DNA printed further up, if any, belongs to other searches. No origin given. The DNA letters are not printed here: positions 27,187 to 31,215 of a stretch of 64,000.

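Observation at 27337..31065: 1242-aa TadE-like pseudopilin fused to an adhesin-sized extracellular region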

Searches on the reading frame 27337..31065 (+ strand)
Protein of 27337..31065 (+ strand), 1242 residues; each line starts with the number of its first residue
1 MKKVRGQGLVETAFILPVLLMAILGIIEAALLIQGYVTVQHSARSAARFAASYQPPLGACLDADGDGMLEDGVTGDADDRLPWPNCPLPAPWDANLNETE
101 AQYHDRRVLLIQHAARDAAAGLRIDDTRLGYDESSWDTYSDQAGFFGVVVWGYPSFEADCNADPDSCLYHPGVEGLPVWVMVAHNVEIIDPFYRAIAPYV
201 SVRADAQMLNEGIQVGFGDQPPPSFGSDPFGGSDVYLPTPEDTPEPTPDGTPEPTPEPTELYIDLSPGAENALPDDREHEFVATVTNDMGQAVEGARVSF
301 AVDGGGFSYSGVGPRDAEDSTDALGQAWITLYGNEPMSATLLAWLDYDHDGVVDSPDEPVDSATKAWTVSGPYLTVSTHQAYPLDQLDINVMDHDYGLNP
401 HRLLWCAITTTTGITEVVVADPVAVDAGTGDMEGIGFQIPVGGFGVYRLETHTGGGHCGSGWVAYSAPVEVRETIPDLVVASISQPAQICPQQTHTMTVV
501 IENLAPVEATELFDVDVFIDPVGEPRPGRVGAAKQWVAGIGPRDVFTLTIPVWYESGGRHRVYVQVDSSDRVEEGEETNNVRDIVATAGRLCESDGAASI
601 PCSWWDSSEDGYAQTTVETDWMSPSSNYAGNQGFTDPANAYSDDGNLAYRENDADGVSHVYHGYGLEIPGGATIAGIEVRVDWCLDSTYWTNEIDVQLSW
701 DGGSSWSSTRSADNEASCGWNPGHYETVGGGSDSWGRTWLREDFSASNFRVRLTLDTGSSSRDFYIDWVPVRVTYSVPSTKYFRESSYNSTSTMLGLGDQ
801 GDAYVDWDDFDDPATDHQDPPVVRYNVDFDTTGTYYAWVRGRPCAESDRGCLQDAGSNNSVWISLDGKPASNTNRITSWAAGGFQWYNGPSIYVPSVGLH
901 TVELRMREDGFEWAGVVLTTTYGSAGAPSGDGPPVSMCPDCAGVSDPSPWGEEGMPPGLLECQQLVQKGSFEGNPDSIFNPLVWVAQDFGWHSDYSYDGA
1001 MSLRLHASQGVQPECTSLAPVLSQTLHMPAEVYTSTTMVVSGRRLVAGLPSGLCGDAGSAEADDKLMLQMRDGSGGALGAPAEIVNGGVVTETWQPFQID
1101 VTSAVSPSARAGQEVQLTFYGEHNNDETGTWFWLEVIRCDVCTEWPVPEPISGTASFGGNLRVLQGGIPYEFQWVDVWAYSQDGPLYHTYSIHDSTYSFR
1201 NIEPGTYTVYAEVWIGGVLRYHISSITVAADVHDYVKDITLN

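Call 5: search_protein_families(library=pfam, proteins=[window:27337-31065:+], max_evalue=0.01)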
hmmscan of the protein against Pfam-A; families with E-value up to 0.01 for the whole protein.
window:27337-31065:+ (1242 aa): 4 families
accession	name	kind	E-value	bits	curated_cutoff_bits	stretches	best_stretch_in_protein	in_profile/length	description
PF07811.17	TadE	-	6.1e-10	39.5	22.9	1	6-48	1-43/43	TadE-like protein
PF07705.17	CARDB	-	1.1e-09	38.9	22.7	1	476-582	2-99/101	CARDB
PF02369.22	Big_1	-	3.2e-05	24.4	34.9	1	270-344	9-79/93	Bacterial Ig-like domain (group 1)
PF13620.12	CarboxypepD_reg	-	0.0019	18.9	32.3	0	1182-1241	25-81/82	Carboxypeptidase regulatory-like domain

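Call 6: search_protein_families(library=ncbifam, proteins=[window:27337-31065:+], max_evalue=0.01)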
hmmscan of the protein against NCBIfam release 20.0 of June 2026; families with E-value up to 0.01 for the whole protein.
window:27337-31065:+ (1242 aa): 1 family
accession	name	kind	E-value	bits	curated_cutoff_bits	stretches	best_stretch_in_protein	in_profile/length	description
NF041390.1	TadE_Rv3655c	subfamily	0.0026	18.3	40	1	10-55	1-46/101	TadE family type IV pilus minor pilin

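Call 8: find_homologous_proteins(query=window:27337-31065:+)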
Query window:27337-31065:+ (1242 aa): 88 proteins with E <= 0.001 among 8000 candidates.
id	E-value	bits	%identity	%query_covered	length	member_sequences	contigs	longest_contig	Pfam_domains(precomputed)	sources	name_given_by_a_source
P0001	0.0e+0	2929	100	100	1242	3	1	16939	PF07705.18,PF07811.18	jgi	-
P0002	0.0e+0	1443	54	100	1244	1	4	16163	PF07705.18,PF07811.18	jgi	jgi:hypothetical protein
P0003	0.0e+0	1230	49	99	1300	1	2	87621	PF17829.8,PF07705.18,PF07811.18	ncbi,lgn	ncbi:MAG: TadE/TadG family type IV pilus assembly protein [Anaerolineae bacterium]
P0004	0.0e+0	1132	52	63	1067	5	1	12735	PF02369.23,PF07705.18,PF07811.18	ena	-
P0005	0.0e+0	1100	52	63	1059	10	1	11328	PF02369.23,PF07705.18,PF07811.18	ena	-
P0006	0.0e+0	1076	50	60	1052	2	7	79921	PF02369.23,PF07705.18,PF07811.18,PF13620.13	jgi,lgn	-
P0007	0.0e+0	1074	52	63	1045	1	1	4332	PF02369.23,PF07705.18,PF07811.18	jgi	jgi:hypothetical protein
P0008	0.0e+0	1045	50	62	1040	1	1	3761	PF02369.23,PF07705.18,PF07811.18,PF13620.13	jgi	jgi:hypothetical protein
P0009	0.0e+0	1034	51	63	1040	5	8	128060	PF07705.18,PF07811.18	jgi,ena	-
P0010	0.0e+0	1033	50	63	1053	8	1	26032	PF02369.23,PF07705.18,PF07811.18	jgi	jgi:hypothetical protein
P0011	6.8e-296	1003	49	63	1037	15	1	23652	PF02369.23,PF07705.18,PF07811.18,PF13620.13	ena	-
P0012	1.0e-295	1002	49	63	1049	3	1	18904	PF02369.23,PF07811.18,PF13620.13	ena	-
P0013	3.6e-277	941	44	63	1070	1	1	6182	PF07705.18,PF07811.18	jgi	jgi:hypothetical protein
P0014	3.4e-273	928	46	63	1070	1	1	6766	PF07705.18,PF07811.18,PF13620.13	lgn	-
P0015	9.9e-272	923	53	47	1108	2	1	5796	PF02369.23,PF07811.18,PF13620.13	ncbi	-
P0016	3.0e-270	918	45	63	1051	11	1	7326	PF02369.23,PF07705.18,PF07811.18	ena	-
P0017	5.2e-270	917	54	47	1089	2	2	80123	PF02369.23,PF07811.18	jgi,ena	-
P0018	2.8e-266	905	45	63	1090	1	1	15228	PF07705.18,PF07811.18,PF13620.13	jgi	jgi:hypothetical protein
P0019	2.1e-264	899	46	63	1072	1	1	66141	PF07705.18,PF07811.18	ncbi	-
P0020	1.6e-262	892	53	47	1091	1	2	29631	PF02369.23,PF07811.18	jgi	jgi:hypothetical protein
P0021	2.0e-259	882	50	47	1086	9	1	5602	PF07811.18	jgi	jgi:hypothetical protein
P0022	2.3e-259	882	50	47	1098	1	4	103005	PF07811.18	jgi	-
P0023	1.2e-258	880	53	46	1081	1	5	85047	PF02369.23,PF07811.18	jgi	-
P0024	8.8e-253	860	45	63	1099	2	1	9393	PF07705.18,PF07811.18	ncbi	-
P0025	6.0e-251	854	42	62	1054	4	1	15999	PF07705.18,PF07811.18,PF13620.13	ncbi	-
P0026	1.3e-250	853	52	46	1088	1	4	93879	PF07811.18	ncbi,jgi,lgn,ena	-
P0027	3.7e-247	842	42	62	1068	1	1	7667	PF07705.18,PF07811.18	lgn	-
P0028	6.8e-247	841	50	47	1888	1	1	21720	PF16132.12,PF02369.23,PF03160.21,PF07705.18,PF07811.18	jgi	-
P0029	4.4e-246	838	43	63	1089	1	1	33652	PF07705.18,PF07811.18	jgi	jgi:hypothetical protein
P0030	3.8e-245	835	49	47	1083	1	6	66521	PF07811.18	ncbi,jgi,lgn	-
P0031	2.4e-243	829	52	47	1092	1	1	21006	PF07811.18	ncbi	-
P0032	1.6e-240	820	50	47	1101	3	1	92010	PF02369.23,PF07811.18,PF13620.13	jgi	-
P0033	7.1e-239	814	49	47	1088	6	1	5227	PF02369.23,PF07811.18,PF13620.13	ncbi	ncbi:MAG: hypothetical protein DRI81_12540, partial [Chloroflexi bacterium]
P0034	2.0e-238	813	47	31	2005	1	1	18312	PF17851.9,PF02369.23,PF03160.21,PF07705.18,PF07811.18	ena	-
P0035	6.8e-227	774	44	50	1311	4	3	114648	PF17829.8,PF07705.18,PF07811.18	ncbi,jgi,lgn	-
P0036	1.1e-222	761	46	31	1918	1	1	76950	PF02369.23,PF03160.21,PF07705.18,PF07811.18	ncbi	-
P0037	1.7e-219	750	45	47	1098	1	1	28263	PF07705.18,PF07811.18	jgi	jgi:hypothetical protein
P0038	2.9e-215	736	47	31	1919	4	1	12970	PF02369.23,PF03160.21,PF07705.18,PF07811.18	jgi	jgi:hypothetical protein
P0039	3.2e-213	729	43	51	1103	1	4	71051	PF07705.18,PF07811.18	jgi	jgi:hypothetical protein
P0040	2.6e-193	663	43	46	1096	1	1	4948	PF07705.18,PF07811.18,PF13620.13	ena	-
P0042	1.4e-189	651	41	62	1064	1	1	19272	PF02369.23,PF07705.18,PF07811.18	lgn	-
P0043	1.7e-177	611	38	45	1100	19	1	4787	PF07705.18,PF07811.18,PF13620.13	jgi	jgi:hypothetical protein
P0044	4.2e-170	586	49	18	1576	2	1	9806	PF00801.27,PF07705.18,PF07811.18,PF13620.13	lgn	-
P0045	2.2e-169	584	40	47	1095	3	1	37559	PF07811.18,PF13620.13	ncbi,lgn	-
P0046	2.5e-168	580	41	48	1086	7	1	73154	PF07811.18,PF13620.13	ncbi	-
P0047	1.1e-167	578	44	47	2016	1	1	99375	PF02369.23,PF03160.21,PF07705.18,PF07811.18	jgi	jgi:hypothetical protein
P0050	1.5e-158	548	44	46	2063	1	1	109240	PF02369.23,PF03160.21,PF07705.18,PF07811.18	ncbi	-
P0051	9.5e-157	542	38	53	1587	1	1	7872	PF07811.18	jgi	jgi:hypothetical protein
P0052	9.7e-157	542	37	31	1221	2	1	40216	PF07811.18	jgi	jgi:hypothetical protein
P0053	3.0e-156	540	41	25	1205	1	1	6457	PF02369.23,PF07811.18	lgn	-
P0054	1.1e-125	439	48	18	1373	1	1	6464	PF07081.19,PF03160.21,PF07705.18,PF07811.18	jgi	jgi:regulation of enolase protein 1 (concanavalin A-like superfamily)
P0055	3.3e-125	438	43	21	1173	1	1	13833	PF07081.19,PF17851.9,PF07705.18,PF07811.18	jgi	jgi:regulation of enolase protein 1 (concanavalin A-like superfamily)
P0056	3.6e-123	431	46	18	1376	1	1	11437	PF07081.19,PF03160.21,PF07705.18,PF07811.18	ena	-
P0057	7.3e-122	426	40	21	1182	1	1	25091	PF07081.19,PF07705.18,PF07811.18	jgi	-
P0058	4.1e-120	421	45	20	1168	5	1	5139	PF07081.19,PF17851.9,PF07705.18,PF07811.18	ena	-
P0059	5.4e-120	420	47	18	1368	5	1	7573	PF07081.19,PF03160.21,PF07705.18,PF07811.18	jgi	jgi:regulation of enolase protein 1 (concanavalin A-like superfamily)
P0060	7.5e-120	420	43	21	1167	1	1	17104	PF07081.19,PF17851.9,PF07705.18,PF07811.18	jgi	jgi:regulation of enolase protein 1 (concanavalin A-like superfamily)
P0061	1.9e-118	415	45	21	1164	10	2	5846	PF07081.19,PF07705.18,PF07811.18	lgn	-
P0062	4.9e-118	414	45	21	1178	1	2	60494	PF07081.19,PF07705.18,PF07811.18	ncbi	-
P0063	5.6e-118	414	35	25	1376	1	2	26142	PF07081.19,PF17851.9,PF03160.21,PF07705.18,PF07811.18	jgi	jgi:regulation of enolase protein 1 (concanavalin A-like superfamily)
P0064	1.6e-117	412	45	18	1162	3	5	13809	PF07081.19,PF17851.9,PF07705.18,PF07811.18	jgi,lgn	jgi:regulation of enolase protein 1 (concanavalin A-like superfamily)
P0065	5.9e-116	407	45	21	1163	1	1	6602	PF07081.19,PF07705.18,PF07811.18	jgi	jgi:regulation of enolase protein 1 (concanavalin A-like superfamily)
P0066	8.2e-116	406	38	25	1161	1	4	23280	PF07081.19,PF07811.18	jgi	jgi:regulation of enolase protein 1 (concanavalin A-like superfamily)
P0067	3.3e-113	398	35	25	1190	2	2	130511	PF07081.19,PF17851.9,PF07705.18,PF07811.18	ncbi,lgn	-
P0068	1.4e-110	389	37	25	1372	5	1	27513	PF07081.19,PF03160.21,PF07705.18,PF07811.18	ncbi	-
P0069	2.1e-108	382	42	20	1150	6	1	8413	PF07081.19,PF07705.18,PF07811.18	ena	-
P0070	1.7e-102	362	37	24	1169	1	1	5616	PF07081.19,PF07705.18,PF07811.18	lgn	-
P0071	5.2e-95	338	43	18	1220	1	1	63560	PF07705.18,PF07811.18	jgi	jgi:hypothetical protein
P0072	2.9e-82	295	41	18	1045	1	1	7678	PF07811.18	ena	-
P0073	8.3e-79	284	41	20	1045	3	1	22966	PF07811.18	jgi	jgi:hypothetical protein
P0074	2.8e-78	282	39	19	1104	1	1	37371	PF07811.18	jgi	jgi:hypothetical protein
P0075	8.8e-76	274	38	21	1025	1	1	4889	PF07811.18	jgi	-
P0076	1.3e-69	253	43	18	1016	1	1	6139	PF07705.18,PF07811.18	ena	-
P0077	8.7e-69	251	40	18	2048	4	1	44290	PF07081.19,PF20773.6,PF25788.3,PF07705.18,PF07811.18,PF21471.4,PF22904.4,PF17210.10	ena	-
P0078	1.5e-67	247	42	20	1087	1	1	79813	PF07705.18,PF07811.18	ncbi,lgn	-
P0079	2.0e-66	243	38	21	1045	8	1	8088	PF17851.9,PF07811.18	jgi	-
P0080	5.4e-57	212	42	18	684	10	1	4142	PF25788.3,PF07705.18,PF07811.18,PF19077.7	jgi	jgi:hypothetical protein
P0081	3.5e-54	202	39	17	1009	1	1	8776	PF07705.18,PF07811.18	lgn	-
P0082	3.7e-52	196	30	34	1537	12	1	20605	PF17829.8,PF07811.18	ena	-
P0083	4.3e-48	182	38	20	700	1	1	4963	PF25788.3,PF07705.18,PF07811.18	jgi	jgi:hypothetical protein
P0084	5.0e-48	182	38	20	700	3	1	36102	PF25788.3,PF07705.18,PF07811.18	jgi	-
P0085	7.1e-48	181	39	20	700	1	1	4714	PF25788.3,PF07705.18,PF07811.18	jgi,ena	-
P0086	6.9e-35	138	25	32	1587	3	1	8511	PF07811.18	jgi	jgi:hypothetical protein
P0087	1.7e-29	120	26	23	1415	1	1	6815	PF07811.18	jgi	jgi:hypothetical protein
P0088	1.9e-25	107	28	17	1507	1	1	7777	PF20942.4,PF07705.18,PF07811.18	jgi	jgi:hypothetical protein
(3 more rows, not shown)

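Call 25: find_encoding_contigs(protein=P0003, flank=10000, max_places=2)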
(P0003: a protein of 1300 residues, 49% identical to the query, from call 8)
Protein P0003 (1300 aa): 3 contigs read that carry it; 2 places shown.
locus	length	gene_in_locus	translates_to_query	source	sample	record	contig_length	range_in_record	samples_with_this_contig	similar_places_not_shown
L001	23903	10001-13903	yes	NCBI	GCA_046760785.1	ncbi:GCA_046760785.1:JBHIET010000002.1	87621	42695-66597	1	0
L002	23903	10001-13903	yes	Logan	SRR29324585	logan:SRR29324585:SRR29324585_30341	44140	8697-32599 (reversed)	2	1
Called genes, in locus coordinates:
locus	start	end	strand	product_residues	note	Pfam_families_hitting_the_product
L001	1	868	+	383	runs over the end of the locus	PF13439:Glyco_transf_4, PF00534:Glycos_transf_1, PF13692:Glyco_trans_1_4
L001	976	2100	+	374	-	PF13439:Glyco_transf_4, PF13579:Glyco_trans_4_4, PF20706:GT4-conflict, PF00534:Glycos_transf_1, PF13692:Glyco_trans_1_4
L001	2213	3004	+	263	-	PF03808:Glyco_tran_WecG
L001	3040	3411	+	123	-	PF12728:HTH_17 (weak), PF13411:MerR_1, PF00376:MerR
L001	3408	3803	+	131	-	PF01850:PIN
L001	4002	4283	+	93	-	PF01909:NTP_transf_2, PF18765:Polbeta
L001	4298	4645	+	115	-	-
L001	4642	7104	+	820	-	PF04932:Wzy_C, PF00515:TPR_1 (faint), PF07719:TPR_2 (faint), PF13174:TPR_6 (faint), PF14559:TPR_19 (weak), PF13432:TPR_16 (weak), PF14559:TPR_19 (weak), PF13428:TPR_14 (weak), +7 more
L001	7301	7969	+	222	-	PF00072:Response_reg, PF04545:Sigma70_r4 (weak), PF08281:Sigma70_r4_2 (weak), PF00196:GerE, PF13936:HTH_38 (faint)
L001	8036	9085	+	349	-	PF05384:DegS, PF07730:HisKA_3, PF02518:HATPase_c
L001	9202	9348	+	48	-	PF04964:Flp_Fap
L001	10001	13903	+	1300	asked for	PF07811:TadE, PF07705:CARDB, PF17829:GH115_C (weak)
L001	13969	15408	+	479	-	-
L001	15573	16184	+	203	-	-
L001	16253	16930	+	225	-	PF07811:TadE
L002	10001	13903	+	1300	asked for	PF07811:TadE, PF07705:CARDB, PF17829:GH115_C (weak)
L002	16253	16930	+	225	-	PF07811:TadE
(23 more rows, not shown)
